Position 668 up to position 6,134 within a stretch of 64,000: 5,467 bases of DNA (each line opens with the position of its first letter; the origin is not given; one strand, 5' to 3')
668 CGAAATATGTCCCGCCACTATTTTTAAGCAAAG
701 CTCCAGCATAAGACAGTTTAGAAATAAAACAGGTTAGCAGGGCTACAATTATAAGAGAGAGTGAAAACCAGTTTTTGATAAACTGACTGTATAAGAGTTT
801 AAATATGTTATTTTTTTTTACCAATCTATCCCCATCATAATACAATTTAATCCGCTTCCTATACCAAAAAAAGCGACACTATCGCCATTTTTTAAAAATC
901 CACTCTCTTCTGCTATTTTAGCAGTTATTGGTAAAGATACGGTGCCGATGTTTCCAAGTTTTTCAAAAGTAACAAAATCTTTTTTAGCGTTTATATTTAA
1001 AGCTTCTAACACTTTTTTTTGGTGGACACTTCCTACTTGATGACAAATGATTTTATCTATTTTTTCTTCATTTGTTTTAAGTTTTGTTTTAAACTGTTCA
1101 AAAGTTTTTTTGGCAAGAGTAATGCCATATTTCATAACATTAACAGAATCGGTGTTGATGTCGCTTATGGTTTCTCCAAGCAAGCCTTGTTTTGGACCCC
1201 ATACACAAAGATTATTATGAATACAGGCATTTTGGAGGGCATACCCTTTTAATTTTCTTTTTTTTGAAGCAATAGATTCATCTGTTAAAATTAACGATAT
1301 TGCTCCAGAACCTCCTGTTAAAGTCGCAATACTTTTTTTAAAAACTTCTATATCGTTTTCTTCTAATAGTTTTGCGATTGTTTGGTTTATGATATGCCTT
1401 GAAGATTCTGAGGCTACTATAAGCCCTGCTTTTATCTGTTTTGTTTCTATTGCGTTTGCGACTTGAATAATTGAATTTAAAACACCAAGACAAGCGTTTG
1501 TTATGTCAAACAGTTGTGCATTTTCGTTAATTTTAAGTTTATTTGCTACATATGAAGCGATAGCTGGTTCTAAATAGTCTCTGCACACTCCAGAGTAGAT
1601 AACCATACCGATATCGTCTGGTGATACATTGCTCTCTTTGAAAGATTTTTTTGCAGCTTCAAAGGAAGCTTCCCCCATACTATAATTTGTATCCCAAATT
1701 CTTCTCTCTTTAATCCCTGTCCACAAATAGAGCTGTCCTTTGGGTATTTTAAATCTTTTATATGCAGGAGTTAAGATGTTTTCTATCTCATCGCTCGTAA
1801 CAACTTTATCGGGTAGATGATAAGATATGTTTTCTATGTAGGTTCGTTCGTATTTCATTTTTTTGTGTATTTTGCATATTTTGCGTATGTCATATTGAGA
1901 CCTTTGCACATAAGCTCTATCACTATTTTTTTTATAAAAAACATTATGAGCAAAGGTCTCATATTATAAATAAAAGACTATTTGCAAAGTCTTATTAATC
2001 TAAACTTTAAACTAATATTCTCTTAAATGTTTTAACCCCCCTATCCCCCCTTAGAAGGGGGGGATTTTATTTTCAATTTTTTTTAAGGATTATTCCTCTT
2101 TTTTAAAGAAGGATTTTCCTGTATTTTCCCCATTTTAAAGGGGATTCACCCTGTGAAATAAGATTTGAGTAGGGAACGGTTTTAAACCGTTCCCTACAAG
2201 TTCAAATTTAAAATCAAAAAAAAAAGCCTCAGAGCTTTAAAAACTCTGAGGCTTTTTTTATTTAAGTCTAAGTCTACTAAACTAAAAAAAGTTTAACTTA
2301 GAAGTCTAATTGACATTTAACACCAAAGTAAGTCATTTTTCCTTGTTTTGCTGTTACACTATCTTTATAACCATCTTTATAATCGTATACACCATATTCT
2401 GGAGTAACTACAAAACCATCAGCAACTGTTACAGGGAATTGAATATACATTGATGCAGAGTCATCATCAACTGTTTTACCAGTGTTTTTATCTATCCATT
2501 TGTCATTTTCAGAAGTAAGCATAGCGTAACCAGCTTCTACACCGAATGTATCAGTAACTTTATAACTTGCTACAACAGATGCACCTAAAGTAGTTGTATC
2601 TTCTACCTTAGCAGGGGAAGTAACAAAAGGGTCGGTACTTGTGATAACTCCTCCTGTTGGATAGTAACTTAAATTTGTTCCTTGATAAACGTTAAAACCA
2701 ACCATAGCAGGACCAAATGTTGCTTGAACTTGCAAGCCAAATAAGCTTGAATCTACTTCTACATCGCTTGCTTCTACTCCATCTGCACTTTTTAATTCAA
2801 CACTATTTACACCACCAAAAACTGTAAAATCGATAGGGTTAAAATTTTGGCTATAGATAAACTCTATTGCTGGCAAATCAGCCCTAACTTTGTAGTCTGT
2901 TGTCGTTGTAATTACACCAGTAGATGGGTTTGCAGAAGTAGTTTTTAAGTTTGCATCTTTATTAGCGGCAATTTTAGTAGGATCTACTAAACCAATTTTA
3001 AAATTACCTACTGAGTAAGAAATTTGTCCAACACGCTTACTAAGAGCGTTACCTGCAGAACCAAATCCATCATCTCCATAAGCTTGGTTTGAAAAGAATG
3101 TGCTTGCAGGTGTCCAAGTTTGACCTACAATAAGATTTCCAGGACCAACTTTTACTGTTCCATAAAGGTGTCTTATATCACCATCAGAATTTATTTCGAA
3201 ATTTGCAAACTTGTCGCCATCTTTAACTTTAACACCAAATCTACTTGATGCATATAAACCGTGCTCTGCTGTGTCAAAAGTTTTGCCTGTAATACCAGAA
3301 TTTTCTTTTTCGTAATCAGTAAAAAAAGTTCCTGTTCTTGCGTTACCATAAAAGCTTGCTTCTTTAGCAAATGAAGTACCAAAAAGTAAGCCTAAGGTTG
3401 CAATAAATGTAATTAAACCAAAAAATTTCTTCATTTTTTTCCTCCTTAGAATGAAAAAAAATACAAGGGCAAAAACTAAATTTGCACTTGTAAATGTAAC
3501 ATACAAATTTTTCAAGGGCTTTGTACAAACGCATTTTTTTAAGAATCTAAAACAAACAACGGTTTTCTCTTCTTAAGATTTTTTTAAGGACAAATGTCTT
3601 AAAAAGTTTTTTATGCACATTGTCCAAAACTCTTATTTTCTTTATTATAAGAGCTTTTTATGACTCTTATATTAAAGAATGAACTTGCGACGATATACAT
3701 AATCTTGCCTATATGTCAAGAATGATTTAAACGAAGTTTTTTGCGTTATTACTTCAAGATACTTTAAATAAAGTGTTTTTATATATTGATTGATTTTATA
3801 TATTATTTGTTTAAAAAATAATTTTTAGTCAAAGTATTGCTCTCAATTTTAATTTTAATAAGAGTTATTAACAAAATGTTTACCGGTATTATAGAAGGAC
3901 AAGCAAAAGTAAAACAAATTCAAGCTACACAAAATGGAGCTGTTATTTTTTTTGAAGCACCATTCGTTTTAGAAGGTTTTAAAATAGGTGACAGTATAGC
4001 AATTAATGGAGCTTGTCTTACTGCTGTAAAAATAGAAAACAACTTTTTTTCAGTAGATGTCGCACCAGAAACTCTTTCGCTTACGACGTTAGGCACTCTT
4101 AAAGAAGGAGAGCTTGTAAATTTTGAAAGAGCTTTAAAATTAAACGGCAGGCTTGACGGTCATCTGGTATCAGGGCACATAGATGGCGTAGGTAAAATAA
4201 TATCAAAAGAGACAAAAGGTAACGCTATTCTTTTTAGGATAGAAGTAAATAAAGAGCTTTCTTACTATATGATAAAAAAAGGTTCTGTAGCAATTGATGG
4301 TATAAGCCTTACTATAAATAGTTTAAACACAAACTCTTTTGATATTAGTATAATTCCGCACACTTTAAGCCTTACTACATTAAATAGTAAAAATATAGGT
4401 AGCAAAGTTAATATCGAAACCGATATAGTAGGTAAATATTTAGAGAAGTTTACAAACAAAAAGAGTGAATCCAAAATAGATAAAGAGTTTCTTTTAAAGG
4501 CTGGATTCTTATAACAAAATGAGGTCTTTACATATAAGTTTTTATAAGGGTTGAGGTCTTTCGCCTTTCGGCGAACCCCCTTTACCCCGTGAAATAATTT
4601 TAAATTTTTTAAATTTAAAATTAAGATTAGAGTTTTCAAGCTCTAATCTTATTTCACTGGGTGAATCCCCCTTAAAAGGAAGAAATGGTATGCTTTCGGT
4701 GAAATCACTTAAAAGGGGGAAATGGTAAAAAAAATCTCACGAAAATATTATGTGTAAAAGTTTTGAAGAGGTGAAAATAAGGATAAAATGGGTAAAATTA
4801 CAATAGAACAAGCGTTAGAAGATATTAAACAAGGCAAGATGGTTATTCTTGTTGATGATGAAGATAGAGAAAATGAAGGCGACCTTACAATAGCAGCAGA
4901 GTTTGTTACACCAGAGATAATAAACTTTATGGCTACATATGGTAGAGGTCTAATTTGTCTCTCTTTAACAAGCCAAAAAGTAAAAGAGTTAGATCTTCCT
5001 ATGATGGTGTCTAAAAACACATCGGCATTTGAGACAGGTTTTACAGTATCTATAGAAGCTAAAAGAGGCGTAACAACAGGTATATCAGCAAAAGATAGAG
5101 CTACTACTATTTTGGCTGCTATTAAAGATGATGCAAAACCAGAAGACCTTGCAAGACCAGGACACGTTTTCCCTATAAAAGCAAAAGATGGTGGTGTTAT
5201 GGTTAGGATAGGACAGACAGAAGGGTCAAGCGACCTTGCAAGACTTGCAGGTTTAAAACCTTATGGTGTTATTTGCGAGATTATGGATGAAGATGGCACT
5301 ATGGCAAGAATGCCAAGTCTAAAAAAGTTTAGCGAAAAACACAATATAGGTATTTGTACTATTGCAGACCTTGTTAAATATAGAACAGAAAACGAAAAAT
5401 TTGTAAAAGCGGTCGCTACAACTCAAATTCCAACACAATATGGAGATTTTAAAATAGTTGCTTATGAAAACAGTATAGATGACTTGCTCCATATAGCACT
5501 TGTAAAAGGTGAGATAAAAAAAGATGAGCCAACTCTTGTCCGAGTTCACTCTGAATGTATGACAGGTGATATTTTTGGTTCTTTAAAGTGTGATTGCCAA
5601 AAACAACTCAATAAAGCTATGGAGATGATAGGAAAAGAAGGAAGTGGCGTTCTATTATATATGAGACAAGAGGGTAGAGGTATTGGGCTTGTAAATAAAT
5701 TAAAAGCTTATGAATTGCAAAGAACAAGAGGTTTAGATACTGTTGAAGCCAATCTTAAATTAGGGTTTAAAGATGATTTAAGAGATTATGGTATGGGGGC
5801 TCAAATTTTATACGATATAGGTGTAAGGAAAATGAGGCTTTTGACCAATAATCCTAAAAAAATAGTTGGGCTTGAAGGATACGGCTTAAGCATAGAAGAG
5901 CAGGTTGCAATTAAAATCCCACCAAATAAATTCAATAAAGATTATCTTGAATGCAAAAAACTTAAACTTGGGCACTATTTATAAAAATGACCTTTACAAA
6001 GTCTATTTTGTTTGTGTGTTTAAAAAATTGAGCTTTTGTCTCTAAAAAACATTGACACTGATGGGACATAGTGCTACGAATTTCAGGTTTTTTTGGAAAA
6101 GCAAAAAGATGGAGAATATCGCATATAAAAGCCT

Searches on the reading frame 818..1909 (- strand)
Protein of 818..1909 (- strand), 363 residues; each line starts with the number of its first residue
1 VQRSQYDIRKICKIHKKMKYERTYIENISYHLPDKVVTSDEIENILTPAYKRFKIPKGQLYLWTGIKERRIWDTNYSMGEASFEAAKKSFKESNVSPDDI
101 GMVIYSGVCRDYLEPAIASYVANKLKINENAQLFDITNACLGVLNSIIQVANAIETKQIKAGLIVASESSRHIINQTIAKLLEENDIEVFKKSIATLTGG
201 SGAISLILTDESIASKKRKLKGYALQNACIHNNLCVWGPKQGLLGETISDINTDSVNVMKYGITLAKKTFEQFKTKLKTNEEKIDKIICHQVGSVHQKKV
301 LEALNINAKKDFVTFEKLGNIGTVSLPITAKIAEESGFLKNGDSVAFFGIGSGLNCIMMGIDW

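Call 41: search_protein_families(library=pfam, proteins=[window:818-1909:-], max_evalue=0.01)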
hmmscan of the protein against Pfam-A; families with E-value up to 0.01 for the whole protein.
window:818-1909:- (363 aa): 4 families
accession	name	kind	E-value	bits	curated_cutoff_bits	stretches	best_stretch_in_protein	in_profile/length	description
PF08541.16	ACP_syn_III_C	-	3.9e-17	62.6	26.6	1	278-359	5-86/90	3-Oxoacyl-[acyl-carrier-protein (ACP)] synthase III C terminal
PF00108.29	Thiolase_N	-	2.6e-06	27.4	26.4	1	82-169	27-114/260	Thiolase, N-terminal domain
PF08545.16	ACP_syn_III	-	3e-05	24.3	24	1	134-177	1-44/80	3-Oxoacyl-[acyl-carrier-protein (ACP)] synthase III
PF08392.18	FAE1_CUT1_RppA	-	5.9e-05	23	27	1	74-169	79-174/290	FAE1/Type III polyketide synthase-like protein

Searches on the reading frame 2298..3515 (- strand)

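Call 41: search_protein_families(library=pfam, proteins=[window:2298-3515:-], max_evalue=0.01)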
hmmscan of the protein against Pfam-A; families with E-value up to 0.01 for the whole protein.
window:2298-3515:- (405 aa): 1 family
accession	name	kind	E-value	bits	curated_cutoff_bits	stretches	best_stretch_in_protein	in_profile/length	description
PF24653.1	Phage_OMP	-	0.0067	17.1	27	0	252-341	27-108/122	Cyanophage outer membrane protein like beta barrel domain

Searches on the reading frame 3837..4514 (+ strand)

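Call 41: search_protein_families(library=pfam, proteins=[window:3837-4514:+], max_evalue=0.01)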
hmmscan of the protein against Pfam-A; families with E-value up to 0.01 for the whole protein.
window:3837-4514:+ (225 aa): 1 family
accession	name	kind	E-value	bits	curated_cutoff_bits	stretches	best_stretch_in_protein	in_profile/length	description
PF00677.23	Lum_binding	-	1.3e-49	166.5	27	2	112-196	1-86/86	Lumazine binding domain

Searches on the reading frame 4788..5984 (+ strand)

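Call 41: search_protein_families(library=pfam, proteins=[window:4788-5984:+], max_evalue=0.01)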
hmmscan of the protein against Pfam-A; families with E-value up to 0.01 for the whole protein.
window:4788-5984:+ (398 aa): 2 families
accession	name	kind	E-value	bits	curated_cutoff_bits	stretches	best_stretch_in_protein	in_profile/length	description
PF00926.24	DHBP_synthase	-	7.9e-85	283.6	26.4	1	7-198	1-191/191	3,4-dihydroxy-2-butanone 4-phosphate synthase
PF00925.25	GTP_cyclohydro2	-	1.2e-75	253.1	23.3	1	209-373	3-164/165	GTP cyclohydrolase II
